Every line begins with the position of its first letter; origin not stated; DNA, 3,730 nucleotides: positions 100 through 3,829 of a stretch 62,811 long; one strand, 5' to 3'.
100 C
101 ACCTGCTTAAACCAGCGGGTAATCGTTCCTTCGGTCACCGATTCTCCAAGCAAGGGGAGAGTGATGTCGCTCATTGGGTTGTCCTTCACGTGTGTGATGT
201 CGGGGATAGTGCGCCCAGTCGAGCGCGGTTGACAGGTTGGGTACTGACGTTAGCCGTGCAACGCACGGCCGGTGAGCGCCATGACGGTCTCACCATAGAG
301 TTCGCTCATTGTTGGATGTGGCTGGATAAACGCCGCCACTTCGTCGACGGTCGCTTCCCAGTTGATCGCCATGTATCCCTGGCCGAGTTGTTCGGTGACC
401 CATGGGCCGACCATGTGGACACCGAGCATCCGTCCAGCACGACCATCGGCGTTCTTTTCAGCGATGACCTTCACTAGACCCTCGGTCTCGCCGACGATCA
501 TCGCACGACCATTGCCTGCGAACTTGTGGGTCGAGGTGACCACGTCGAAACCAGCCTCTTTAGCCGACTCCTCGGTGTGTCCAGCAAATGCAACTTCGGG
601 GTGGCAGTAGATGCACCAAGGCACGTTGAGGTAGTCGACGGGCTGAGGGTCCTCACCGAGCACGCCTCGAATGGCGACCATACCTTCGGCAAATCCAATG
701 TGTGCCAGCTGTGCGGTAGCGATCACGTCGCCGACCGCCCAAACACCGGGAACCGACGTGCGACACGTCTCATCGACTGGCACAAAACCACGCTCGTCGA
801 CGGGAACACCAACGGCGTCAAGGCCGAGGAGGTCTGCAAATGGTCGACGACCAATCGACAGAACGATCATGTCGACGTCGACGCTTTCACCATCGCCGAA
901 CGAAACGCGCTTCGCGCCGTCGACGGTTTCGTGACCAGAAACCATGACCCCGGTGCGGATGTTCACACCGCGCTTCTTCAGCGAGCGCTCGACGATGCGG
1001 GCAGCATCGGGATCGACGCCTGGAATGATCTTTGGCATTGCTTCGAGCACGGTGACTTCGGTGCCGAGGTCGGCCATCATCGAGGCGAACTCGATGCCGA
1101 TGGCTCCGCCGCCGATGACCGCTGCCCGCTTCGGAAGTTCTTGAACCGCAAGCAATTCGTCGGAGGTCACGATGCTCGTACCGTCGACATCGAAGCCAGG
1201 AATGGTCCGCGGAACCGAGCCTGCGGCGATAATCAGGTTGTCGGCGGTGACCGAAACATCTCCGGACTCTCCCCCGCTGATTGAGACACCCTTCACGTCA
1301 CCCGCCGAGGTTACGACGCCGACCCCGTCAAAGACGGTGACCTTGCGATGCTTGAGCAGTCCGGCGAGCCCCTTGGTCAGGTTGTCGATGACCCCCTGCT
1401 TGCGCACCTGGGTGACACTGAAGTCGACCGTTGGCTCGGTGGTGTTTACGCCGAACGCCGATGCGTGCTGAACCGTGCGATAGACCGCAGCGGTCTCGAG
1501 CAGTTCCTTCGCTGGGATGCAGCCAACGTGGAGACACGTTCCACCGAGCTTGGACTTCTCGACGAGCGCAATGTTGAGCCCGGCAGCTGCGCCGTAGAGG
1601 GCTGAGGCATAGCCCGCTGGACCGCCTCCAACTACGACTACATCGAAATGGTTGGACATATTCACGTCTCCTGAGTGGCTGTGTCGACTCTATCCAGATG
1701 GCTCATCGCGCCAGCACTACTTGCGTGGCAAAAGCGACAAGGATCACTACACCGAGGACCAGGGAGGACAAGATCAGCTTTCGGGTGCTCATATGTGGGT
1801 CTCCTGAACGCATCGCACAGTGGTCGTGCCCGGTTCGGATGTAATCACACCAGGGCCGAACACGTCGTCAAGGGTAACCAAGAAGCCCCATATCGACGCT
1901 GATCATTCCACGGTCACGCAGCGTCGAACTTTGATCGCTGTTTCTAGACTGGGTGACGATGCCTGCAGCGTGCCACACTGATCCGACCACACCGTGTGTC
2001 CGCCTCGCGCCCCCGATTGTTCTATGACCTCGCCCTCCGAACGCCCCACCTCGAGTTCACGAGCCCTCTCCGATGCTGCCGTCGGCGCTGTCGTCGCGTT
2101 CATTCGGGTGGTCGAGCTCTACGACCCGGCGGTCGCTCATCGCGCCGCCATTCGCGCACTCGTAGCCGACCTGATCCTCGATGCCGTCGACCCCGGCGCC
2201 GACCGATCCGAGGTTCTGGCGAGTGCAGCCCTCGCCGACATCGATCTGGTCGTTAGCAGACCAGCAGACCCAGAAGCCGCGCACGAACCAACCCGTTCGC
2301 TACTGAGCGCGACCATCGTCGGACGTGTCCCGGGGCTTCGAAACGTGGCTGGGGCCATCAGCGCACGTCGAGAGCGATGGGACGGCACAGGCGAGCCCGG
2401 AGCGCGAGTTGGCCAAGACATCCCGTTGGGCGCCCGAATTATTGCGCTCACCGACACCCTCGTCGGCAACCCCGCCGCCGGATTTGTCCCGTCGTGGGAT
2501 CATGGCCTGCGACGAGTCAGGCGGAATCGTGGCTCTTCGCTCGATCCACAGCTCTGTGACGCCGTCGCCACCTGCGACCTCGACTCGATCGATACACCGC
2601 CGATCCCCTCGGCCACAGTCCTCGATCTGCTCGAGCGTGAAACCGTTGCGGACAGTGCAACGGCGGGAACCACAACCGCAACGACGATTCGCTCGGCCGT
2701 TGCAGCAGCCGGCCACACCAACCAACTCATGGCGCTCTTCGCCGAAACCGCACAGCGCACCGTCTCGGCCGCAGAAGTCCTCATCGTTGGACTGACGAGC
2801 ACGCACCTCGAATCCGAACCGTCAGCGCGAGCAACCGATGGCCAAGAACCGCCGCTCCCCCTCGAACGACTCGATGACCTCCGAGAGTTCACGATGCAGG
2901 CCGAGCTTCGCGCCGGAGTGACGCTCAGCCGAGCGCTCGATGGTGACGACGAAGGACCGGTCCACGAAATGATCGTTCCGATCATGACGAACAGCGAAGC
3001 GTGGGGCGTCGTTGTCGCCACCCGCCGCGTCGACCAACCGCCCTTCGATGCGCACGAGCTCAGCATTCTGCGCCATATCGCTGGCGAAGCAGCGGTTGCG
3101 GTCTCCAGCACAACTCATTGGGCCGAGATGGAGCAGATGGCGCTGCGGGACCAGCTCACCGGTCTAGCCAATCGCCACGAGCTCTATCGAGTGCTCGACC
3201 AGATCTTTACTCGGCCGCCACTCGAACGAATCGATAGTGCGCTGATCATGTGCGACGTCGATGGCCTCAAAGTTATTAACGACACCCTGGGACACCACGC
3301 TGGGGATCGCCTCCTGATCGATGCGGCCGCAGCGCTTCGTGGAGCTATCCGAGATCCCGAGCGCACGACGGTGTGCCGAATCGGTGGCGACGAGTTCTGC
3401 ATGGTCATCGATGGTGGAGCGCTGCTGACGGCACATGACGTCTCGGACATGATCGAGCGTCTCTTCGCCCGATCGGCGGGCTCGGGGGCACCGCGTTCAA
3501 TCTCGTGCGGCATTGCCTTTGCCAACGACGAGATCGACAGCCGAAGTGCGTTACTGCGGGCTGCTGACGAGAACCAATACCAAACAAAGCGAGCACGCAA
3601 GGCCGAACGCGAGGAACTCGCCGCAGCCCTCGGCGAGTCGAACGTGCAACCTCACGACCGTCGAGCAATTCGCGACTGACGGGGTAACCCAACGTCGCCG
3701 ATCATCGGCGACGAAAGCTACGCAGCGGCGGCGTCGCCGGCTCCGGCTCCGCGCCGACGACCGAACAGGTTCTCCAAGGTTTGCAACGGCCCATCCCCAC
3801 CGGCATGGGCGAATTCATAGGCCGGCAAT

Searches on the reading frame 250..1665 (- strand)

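Call 7: search_protein_families(library=pfam, proteins=[window:250-1665:-], max_evalue=0.01)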
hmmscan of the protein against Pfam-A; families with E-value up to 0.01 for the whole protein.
window:250-1665:- (471 aa): 16 families
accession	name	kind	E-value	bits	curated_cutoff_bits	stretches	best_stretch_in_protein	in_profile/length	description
PF07992.20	Pyr_redox_2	-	4.7e-71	240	26.1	1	7-328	1-291/291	Pyridine nucleotide-disulphide oxidoreductase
PF02852.28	Pyr_redox_dim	-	2.9e-29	101.9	25.3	1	348-459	1-108/110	Pyridine nucleotide-disulphide oxidoreductase, dimerisation domain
PF00070.33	Pyr_redox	-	1.2e-19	71.1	22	1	180-250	1-71/82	Pyridine nucleotide-disulphide oxidoreductase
PF13738.12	Pyr_redox_3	-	1.9e-13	50.7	30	1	10-312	1-305/305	Pyridine nucleotide-disulphide oxidoreductase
PF01266.30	DAO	-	3.6e-09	37.1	27.9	1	8-43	1-38/353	FAD dependent oxidoreductase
PF03486.20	HI0933_like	-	2.7e-08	34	50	1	8-41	2-35/244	HI0933-like protein Rossmann domain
PF01134.28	GIDA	-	6.4e-08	32.5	22.1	1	8-150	1-150/391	Glucose inhibited division protein A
PF00890.30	FAD_binding_2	-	1.5e-06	28.1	20.4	1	8-42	1-35/414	FAD binding domain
PF12831.13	FAD_oxidored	-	8.4e-06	25.8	27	1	8-51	1-45/416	FAD dependent oxidoreductase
PF13450.12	NAD_binding_8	-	5.1e-05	23.9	21.9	0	11-44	1-35/68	NAD(P)-binding Rossmann-like domain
PF01494.25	FAD_binding_3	-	7.8e-05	22.5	22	0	7-38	2-33/349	FAD binding domain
PF01946.23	Thi4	-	0.00043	20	26.2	1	7-42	18-55/235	Thi4 family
PF02737.24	3HCDH_N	-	0.0015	19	22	1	181-234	2-55/180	3-hydroxyacyl-CoA dehydrogenase, NAD binding domain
PF03721.20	UDPG_MGDP_dh_N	-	0.0029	17.7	27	1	180-231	2-53/187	UDP-glucose/GDP-mannose dehydrogenase family, NAD binding domain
PF05834.18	Lycopene_cycl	-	0.0032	17.1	23.4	0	8-39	1-34/380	Lycopene cyclase protein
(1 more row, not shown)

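Call 8: search_protein_families(library=ncbifam, proteins=[window:250-1665:-], max_evalue=0.01)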
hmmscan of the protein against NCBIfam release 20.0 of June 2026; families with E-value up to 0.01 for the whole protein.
window:250-1665:- (471 aa): 131 families (the best 25 are shown)
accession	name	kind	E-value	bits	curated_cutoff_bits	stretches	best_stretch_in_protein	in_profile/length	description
TIGR01350.1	lipoamide_DH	equivalog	3.3e-144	481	408.8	1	6-470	1-460/461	dihydrolipoyl dehydrogenase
TIGR02053.1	MerA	equivalog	3.8e-90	303.1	454.45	1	7-455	1-444/465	mercury(II) reductase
NF003585.0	PRK05249.1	equivalog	1.1e-86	291.3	465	1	2-458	2-451/464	Si-specific NAD(P)(+) transhydrogenase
NF004776.0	PRK06116.1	equivalog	8e-83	278.9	480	1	3-455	1-444/450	glutathione-disulfide reductase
NF004991.0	PRK06370.1-3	subfamily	3.6e-81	273.2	620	1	5-455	34-478/509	FAD-containing oxidoreductase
NF005884.0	PRK07846.1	equivalog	4.8e-80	269.4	501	1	5-464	2-451/454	mycothione reductase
NF005883.0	PRK07845.1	equivalog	6.2e-80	269.4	479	1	8-456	4-451/466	NAD(P)H-quinone dehydrogenase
NF004943.0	PRK06292.2-1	equivalog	9e-79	265.3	432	1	6-460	3-451/456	dihydrolipoyl dehydrogenase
NF004946.0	PRK06292.2-4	subfamily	2.8e-77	260.5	634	1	5-457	2-463/487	dihydrolipoyl dehydrogenase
NF004947.0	PRK06292.2-5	equivalog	3.6e-76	256.9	592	1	5-461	2-455/474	dihydrolipoyl dehydrogenase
NF004992.0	PRK06370.1-4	equivalog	1.2e-73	248.1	629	1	3-462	1-453/459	FAD-containing oxidoreductase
TIGR03452.1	mycothione_red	equivalog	7.2e-71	239.4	635.65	1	5-463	1-451/452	mycothione reductase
TIGR01424.1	gluta_reduc_2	equivalog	1.8e-70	237.7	606.05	1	7-455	3-440/446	glutathione-disulfide reductase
NF004945.0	PRK06292.2-3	equivalog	3.7e-69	233.8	494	1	5-455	2-443/457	dihydrolipoyl dehydrogenase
TIGR01421.1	gluta_reduc_1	equivalog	1e-66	226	556.15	1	6-455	2-444/450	glutathione-disulfide reductase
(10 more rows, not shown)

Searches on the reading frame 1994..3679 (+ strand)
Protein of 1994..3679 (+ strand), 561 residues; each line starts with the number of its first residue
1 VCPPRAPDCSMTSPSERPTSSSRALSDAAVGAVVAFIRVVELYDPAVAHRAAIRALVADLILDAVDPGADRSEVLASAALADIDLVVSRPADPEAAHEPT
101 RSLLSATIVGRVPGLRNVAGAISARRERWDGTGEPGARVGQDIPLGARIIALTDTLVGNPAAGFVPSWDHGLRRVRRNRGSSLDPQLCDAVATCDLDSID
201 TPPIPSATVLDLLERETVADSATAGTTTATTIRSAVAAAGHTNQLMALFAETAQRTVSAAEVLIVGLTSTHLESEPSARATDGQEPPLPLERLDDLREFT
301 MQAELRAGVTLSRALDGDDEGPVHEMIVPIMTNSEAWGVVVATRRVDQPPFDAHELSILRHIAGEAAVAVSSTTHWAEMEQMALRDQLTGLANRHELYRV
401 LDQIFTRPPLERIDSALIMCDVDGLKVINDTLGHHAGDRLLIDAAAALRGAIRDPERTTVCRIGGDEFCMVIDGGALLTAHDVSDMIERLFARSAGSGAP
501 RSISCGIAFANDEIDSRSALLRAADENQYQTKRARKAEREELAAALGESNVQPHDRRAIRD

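Call 7: search_protein_families(library=pfam, proteins=[window:1994-3679:+], max_evalue=0.01)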
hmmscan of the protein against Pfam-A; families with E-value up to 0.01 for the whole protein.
window:1994-3679:+ (561 aa): 4 families
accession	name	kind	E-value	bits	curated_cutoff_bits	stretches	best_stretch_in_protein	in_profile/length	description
PF00990.26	GGDEF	-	2.2e-29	102.7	23.8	1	383-536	1-159/161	Diguanylate cyclase, GGDEF domain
PF13487.12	HD_5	-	3.3e-11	43.6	27.2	1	102-157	82-137/170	HD domain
PF01590.32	GAF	-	1.4e-06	29.3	22.4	1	319-370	84-133/133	GAF domain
PF13185.12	GAF_2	-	7.6e-05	23.4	28.6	1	316-370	82-135/136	GAF domain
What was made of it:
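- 1994..3679 (+): HD_5-GAF-GGDEF protein (diguanylate cyclase type), convergent with the operon. It is the conserved neighbour in all loci of this clade. Pfam GGDEF E 2e-29, plus HD_5 and GAF (call 7).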

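Call 8: search_protein_families(library=ncbifam, proteins=[window:1994-3679:+], max_evalue=0.01)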
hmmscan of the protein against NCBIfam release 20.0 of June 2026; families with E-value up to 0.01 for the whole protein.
window:1994-3679:+ (561 aa): 21 families
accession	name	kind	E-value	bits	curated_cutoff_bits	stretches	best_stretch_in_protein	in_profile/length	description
NF007423.1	PRK09966.1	equivalog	1.5e-31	109.7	325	1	377-532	233-390/390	diguanylate cyclase DgcN/YfiN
TIGR00254.1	GGDEF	domain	2.2e-29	102.3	37.4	1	379-537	1-162/168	diguanylate cyclase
NF038266.1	diguan_SiaD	equivalog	2.7e-24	85.9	290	1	378-534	89-247/252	biofilm regulation diguanylate cyclase SiaD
NF007135.0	PRK09581.1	equivalog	5.4e-24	84.8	474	1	381-536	290-449/457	PleD family two-component system response regulator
NF051473.1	DigCycDgcsShew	equivalog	9.7e-23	81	400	1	355-535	107-284/291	diguanylate cyclase DgcS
NF040885.1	diguan_DgcJ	equivalog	3.5e-22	78.9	500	1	376-537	334-491/493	diguanylate cyclase DgcJ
NF053781.1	cdiGMPphdstlr2612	equivalog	2.5e-20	71.8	1600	1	379-537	836-997/1268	Tlr1612 family c-di-GMP phosphodiesterase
NF041606.1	dguan_cyc_DgcA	equivalog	5.1e-20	71.7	370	1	326-535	124-332/340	diguanylate cyclase DgcA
NF007380.0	PRK09894.1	equivalog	1.2e-19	70.8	256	1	382-534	128-279/296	diguanylate cyclase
NF047654.1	DiguCycDgcRLepto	equivalog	6.5e-18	64.7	500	1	377-534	127-288/295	diguanylate cyclase DgcR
NF045675.1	PhdiestaseDibA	equivalog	8.6e-18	64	980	1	377-534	197-356/623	phosphodiesterase DibA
NF007599.0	PRK10245.1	equivalog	1.6e-17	63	402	1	369-544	196-371/371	diguanylate cyclase AdrA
NF007298.0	PRK09776.1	equivalog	8.4e-17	60.3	1135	1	379-535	680-838/1111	diguanylate cyclase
NF007474.0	PRK10060.1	equivalog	2.6e-16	59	782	1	379-536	233-389/663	cyclic di-GMP phosphodiesterase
NF008467.0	PRK11359.1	equivalog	8.7e-16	57.1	857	1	366-528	359-517/800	oxygen-sensing cyclic-di-GMP phosphodiesterase DosP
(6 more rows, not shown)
